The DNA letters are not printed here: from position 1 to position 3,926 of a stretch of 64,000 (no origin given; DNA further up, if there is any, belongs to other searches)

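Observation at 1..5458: Two large orphan proteins translationally coupled downstream of the kinase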

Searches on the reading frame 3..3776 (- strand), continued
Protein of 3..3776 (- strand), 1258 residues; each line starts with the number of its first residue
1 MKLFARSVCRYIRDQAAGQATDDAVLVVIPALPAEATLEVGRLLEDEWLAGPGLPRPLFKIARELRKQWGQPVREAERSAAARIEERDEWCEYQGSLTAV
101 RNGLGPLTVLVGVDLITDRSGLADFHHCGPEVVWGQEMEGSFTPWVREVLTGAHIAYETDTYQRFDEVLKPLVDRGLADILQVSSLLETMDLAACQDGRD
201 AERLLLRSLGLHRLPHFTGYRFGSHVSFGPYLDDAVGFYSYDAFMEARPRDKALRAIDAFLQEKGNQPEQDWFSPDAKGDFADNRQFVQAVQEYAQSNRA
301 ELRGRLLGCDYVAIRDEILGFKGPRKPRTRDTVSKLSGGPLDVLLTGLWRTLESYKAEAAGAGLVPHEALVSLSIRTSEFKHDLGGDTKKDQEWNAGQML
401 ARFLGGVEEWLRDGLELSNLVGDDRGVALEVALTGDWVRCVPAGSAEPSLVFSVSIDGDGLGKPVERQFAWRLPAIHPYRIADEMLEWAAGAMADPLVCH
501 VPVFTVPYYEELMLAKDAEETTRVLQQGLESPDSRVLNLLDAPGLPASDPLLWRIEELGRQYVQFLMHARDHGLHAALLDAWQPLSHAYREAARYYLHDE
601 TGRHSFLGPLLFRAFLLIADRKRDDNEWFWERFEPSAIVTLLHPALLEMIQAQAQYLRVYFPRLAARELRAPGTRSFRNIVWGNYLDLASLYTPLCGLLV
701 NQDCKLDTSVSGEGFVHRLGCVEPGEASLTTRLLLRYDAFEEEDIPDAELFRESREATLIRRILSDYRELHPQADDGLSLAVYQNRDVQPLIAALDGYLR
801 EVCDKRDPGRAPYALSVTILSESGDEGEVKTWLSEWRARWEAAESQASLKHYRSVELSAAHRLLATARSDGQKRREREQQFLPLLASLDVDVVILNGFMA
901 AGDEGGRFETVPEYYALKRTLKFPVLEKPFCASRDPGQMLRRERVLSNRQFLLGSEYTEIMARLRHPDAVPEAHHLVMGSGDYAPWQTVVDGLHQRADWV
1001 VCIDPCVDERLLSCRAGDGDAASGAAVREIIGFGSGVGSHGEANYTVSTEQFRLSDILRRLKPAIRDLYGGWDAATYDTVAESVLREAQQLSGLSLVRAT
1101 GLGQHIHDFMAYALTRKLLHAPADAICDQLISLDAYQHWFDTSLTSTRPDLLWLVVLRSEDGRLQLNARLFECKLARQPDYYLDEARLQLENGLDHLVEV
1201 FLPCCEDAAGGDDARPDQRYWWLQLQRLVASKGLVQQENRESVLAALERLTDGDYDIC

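Call 17: search_protein_families(library=pfam, proteins=[P0001, L002:15285-16136:+, L002:16158-20447:+, L001:15252-16100:+, L001:16112-20410:+], max_evalue=0.1)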
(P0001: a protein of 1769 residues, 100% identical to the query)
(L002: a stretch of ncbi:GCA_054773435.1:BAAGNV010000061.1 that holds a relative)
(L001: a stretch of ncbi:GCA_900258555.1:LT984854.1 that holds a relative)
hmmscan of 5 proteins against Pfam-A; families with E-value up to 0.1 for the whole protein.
P0001 (1769 aa): 11 families
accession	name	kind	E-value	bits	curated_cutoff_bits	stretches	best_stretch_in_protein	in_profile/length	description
PF10412.15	TrwB_AAD_bind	-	7e-09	35.5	20.5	2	1416-1463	14-61/387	Type IV secretion-system coupling protein DNA-binding domain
PF01935.23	DUF87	-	9.6e-08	32.8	23.2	1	1409-1620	15-214/220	Helicase HerA, central domain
PF13401.12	AAA_22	-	2.5e-06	28.3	27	1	1418-1456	6-44/130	AAA domain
PF13191.12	AAA_16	-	4.7e-06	27.7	32.6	1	1418-1497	25-82/167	AAA ATPase domain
PF12846.13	AAA_10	-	0.00049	19.7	27.5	0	1637-1705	239-307/362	AAA-like domain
PF05872.18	HerA_C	-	0.0019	17.3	22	1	1414-1452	18-56/502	Helicase HerA-like C-terminal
PF10145.14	PhageMin_Tail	-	0.0055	17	33.2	1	1492-1570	63-137/201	Phage-related minor tail protein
PF05707.18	Zot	-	0.022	14.7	20.3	1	1641-1689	84-138/197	Zonular occludens toxin (Zot)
PF13245.12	AAA_19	-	0.025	15.2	25.1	0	1414-1451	8-47/134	AAA domain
PF12696.13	TraG-D_C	-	0.051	13.9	22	1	1641-1705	3-70/126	TraM recognition site of TraD and TraG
PF01580.24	FtsK_SpoIIIE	-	0.064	13.1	24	0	1416-1441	39-63/221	FtsK/SpoIIIE family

L002:15285-16136:+ (283 aa): 1 family
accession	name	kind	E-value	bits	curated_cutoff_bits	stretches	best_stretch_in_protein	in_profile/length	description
PF13182.11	DUF4007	-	2.2e-05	24.2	27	1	65-148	53-131/288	Protein of unknown function (DUF4007)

L002:16158-20447:+ (1429 aa): 2 families
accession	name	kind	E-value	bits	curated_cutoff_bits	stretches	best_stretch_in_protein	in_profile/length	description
PF14530.12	DUF4439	-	0.018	16.1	28.8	0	978-1038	33-93/132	Domain of unknown function (DUF4439)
PF09969.14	DUF2203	-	0.1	13.8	24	0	1152-1237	5-85/122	Uncharacterized conserved protein (DUF2203)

L001:15252-16100:+ (282 aa): 1 family
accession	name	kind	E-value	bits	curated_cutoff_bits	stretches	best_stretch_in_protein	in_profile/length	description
PF13182.11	DUF4007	-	1.2e-07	31.6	27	1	61-147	50-131/288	Protein of unknown function (DUF4007)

L001:16112-20410:+ (1432 aa): 1 family
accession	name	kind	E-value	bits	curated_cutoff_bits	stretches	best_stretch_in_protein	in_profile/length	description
PF02912.23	Phe_tRNA-synt_N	-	0.014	15.8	22.3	0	733-766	29-62/69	Aminoacyl tRNA synthetase class II, N-terminal domain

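Call 34: search_solved_structures(query=A1, max_evalue=1, show_alignments=0)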
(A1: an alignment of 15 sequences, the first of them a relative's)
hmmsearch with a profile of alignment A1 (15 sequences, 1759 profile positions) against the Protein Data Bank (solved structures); distinct sequences matched with E-value up to 1: 11.
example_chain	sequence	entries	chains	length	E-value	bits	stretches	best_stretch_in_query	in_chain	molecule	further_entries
7es4_A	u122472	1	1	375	1.5e-12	48.8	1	1381-1676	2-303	DNA phosphorothioation-dependent restriction protein DptH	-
4d2i_A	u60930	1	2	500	9.5e-05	23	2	1542-1675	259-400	HERA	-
8xau_A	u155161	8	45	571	0.0011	19.5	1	1604-1673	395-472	ATP-binding protein | HerA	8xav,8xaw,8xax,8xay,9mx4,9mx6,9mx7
8j4u_M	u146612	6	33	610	0.014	15.8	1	1589-1673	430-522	Nucleoside triphosphate hydrolase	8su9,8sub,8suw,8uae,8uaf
9x1l_A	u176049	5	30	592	0.018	15.4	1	1649-1733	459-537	DNA helicase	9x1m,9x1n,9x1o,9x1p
8wiv_A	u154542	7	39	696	0.021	15.2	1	1613-1673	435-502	Helicase HerA central domain-containing protein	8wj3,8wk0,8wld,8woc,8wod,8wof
2w58_A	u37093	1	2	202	0.12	12.7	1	1410-1447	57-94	PRIMOSOME COMPONENT (HELICASE LOADER)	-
9uiq_E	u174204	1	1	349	0.29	11.4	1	1409-1439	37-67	Replication factor C subunit 3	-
6vvo_E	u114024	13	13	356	0.31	11.3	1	1409-1439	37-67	Replication factor C subunit 3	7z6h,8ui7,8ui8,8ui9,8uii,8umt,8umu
8zwo_E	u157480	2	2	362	0.32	11.3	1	1409-1439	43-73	Replication factor C subunit 3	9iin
11kk_A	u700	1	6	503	0.44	10.8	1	1403-1435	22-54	HerA like helicase YjgR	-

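Call 60: predict_structure(alignment_id=A3)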
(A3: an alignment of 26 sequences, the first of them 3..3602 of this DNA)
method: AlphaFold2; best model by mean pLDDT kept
length: 1200 residues; sequences in the alignment: 26
mean_pLDDT: 70.4   pTM: 0.55
mean pLDDT of the five models: 70.4, 63.6, 62.0, 61.4, 60.1
residues with pLDDT >= 90: 158; 70-90: 511; 50-70: 328; < 50: 203
segments of 3 or more residues with pLDDT < 50: 1-8, 33-38, 40-44, 46-71, 266-272, 666-689, 809-811, 857-875, 957-968, 973-986, 992-994, 1033-1044, 1084-1089, 1117-1122, 1145-1161, 1183-1200
pLDDT, mean of each block of 10 residues (from residue 1): 40 58 60 47 44 35 36 59 83 85 86 75 79 84 89 84 78 83 79 88 85 84 88 90 87 90 54 73 93 90 84 93 90 89 90 84 76 90 85 95 90 90 91 83 89 75 83 87 86 92 94 92 92 90 84 88 69 81 87 84 85 66 70 58 67 69 54 39 38 63 79 80 75 83 81 84 62 70 73 81 63 56 72 78 57 52 38 49 62 73 79 66 68 76 66 52 45 40 45 54 66 73 65 47 51 58 65 55 47 64 60 47 51 56 44 40 54 52 49 32
secondary structure, 60 per line:
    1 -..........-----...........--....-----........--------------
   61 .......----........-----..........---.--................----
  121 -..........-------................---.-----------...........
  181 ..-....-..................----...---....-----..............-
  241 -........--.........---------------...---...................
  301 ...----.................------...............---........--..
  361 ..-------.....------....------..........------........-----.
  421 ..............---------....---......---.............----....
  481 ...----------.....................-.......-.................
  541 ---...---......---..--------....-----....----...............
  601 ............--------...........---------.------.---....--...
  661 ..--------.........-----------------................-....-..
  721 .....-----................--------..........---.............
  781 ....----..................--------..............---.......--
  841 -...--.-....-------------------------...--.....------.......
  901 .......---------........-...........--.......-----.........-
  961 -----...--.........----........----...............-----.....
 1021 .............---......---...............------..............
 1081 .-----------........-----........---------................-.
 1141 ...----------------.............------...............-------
elements in order (helices of 4 or more, strands of 3 or more residues): H2-11 H17-27 H30-33 H39-46 H61-67 H72-79 H85-94 H101-116 H122-131 H140-154 H170-182 H184-187 H189-206 H217-220 H226-239 H242-249 H253-260 E276-278 H282-303 H308-311 E312-324 H331-345 H349-356 H359-362 E370-374 E381-384 E391-400 E407-414 H420-434 E444-447 H451-456 H460-472 E477-480 H494-514 H516-522 H524-540 H550-555 H569-572 E578-581 H586-612 H621-631 E652-655 E658-662 H671-679 H697-712 H714-717 E719-725 H731-746 E755-764 H768-784 H789-796 E797-806 H815-828 E832-838 E849-852 E883-887 H894-907 E917-924 H926-936 E939-945 H951-959 E971-979 E984-991 H996-1010 H1016-1033 H1037-1042 H1046-1060 E1067-1074 H1075-1081 E1093-1100 E1106-1113 H1123-1138 H1140-1143 H1160-1172 H1179-1193

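Call 75: search_protein_families(library=ncbifam, proteins=[P0001], max_evalue=0.01)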
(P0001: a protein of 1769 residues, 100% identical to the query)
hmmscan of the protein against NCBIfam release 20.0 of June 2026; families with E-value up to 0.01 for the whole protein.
P0001 (1769 aa): 9 families
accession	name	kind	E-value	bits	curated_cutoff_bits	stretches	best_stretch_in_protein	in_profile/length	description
NF041017.1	DNA_import_CedB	equivalog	1.3e-12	47.2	700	1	1390-1684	250-521/590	DNA import protein CedB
NF042943.1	HerA_antiphage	equivalog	3.7e-08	32.4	800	1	1597-1684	391-488/566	anti-phage-associated helicase HerA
NF053655.1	CedD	equivalog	5.8e-07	28.5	600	0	1394-1483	199-283/527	DNA-translocating ATPase CedD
TIGR02746.1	TraC-F-type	equivalog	1e-05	23.7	567.05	1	1412-1709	425-717/800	type IV secretion system protein TraC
NF040937.1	HerA_Thermprot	equivalog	3.9e-05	22.3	800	0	1416-1464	139-187/487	DNA double-strand break repair helicase HerA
TIGR03925.1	T7SS_EccC_b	equivalog_domain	0.00025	19.5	346.55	1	1365-1443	313-387/564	type VII secretion protein EccCb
TIGR02759.1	TraD_Ftype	equivalog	0.00046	19.1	521.35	0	1417-1462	176-221/566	type IV conjugative transfer system coupling protein TraD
TIGR00929.1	VirB4_CagE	subfamily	0.001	17.4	643.1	1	1408-1684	426-682/792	VirB4 family type IV secretion/conjugal transfer ATPase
NF045975.1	VirB4_plasma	equivalog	0.0055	14.5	590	0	1659-1686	784-811/894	Mbov_0397 family ICE element conjugal transfer ATPase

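Call 84: find_encoding_contigs(protein=P0002, flank=10000, max_places=2)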
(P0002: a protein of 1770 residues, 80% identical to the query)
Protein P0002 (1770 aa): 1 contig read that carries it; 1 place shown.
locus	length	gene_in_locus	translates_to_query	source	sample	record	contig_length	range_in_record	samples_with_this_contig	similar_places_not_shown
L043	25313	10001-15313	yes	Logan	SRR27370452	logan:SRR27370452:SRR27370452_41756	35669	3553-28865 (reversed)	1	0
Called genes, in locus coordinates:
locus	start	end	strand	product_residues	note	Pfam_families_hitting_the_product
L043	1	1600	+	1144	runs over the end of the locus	-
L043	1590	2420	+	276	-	PF01507:PAPS_reduct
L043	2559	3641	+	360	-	PF00266:Aminotran_5, PF01212:Beta_elim_lyase (weak)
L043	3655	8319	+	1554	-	PF26340:DNA-SBD_ScoMcrA (faint), PF08378:NERD, PF00069:Pkinase, PF07714:PK_Tyr_Ser-Thr, PF00069:Pkinase, PF07714:PK_Tyr_Ser-Thr (weak)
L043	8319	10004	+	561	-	-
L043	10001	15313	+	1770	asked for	PF01935:DUF87 (weak), PF10412:TrwB_AAD_bind (faint), PF13191:AAA_16 (faint), PF13401:AAA_22 (faint)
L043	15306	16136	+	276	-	-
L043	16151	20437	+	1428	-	-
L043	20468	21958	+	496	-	PF13489:Methyltransf_23 (weak)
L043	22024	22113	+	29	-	-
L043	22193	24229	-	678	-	PF02463:SMC_N, PF11398:DUF2813 (faint), PF13175:AAA_15, PF13476:AAA_23, PF13514:AAA_27 (faint), PF13555:AAA_29 (weak), PF13304:AAA_21 (weak), PF20469:OLD-like_TOPRIM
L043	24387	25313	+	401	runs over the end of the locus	PF00149:Metallophos, PF12850:Metallophos_2 (weak)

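Call 99: fold_search(model_id=the predicted structure, library=pdb)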
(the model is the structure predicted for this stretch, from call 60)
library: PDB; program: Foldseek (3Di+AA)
matches with E <= 10: 444; with E <= 0.001: 0
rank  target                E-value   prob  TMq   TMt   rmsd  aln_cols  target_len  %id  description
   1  5b3h_B                2.1e-02  0.85  0.11  0.25  15.0       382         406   12  The crystal structure of the JACKDAW/IDD10 bound to the heterodimeric SHR-SCR complex (released 2017-03-01)
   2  5b3g_B                2.9e-02  0.82  0.11  0.25  15.4       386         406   12  The crystal structure of the heterodimer of SHORT-ROOT and SCARECROW GRAS domains (released 2017-03-01)
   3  5b3h_E                4.0e-02  0.77  0.11  0.26  15.1       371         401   12  The crystal structure of the JACKDAW/IDD10 bound to the heterodimeric SHR-SCR complex (released 2017-03-01)
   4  2eg5_E                4.6e-02  0.80  0.11  0.31  20.5       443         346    9  The structure of xanthosine methyltransferase (released 2007-05-01)
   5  9o4k_A                6.5e-02  0.33  0.10  0.22  28.1       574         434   10  Cryo-EM Structure of the Arabidopsis GA3-GID1A-RGA-SLY1-ASK1 Complex (released 2025-07-23)
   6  2eg5_A                7.8e-02  0.87  0.10  0.28  12.1       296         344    9  The structure of xanthosine methyltransferase (released 2007-05-01)
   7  2eg5_G                9.3e-02  0.60  0.10  0.29  21.5       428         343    9  The structure of xanthosine methyltransferase (released 2007-05-01)
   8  1xoi_A                1.1e-01  0.20  0.09  0.12  23.9       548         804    9  Human Liver Glycogen Phosphorylase A complexed with Chloroindoloyl glycine amide (released 2005-04-12)
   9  9hny_FE               1.1e-01  0.54  0.13  0.28  18.0       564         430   10  Mitoribosomal small subunit in complex with Mettl15 and Mettl17 (released 2025-03-26)
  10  6lyh_A                1.2e-01  0.94  0.10  0.30  11.9       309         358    9  Crystal structure of tea N9-methyltransferase CkTcS in complex with SAH and 1,3,7-trimethyluric acid (released 2020-03-04)
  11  4f3n                  1.2e-01  0.75  0.11  0.30  10.7       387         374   11  High resolution native crystal structure of an uncharacterized ACR, COG1565 superfamily protein from Burkholderia thaila (released 2012-05-16)
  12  6lyi_B                1.5e-01  0.87  0.09  0.27  13.1       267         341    9  Crystal structure of a N-methyltransferase CkTbS from Camellia assamica var. kucha (released 2020-03-04)
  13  4g67                  1.5e-01  0.60  0.10  0.27  16.0       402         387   12  Crystal structure of a COG1565 superfamily member and likely methyl transferase from Burkholderia thailandensis bound to (released 2012-08-01)
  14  3g2n                  1.6e-01  0.14  0.08  0.11  25.9       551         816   10  Crystal structure of N-acylglucosylamine with glycogen phosphorylase (released 2010-02-16)
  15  4pip_A                1.9e-01  0.44  0.09  0.28  18.0       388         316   10  Engineered EgtD variant EgtD-M252V,E282A in complex with tryptophan and SAH (released 2014-12-03)
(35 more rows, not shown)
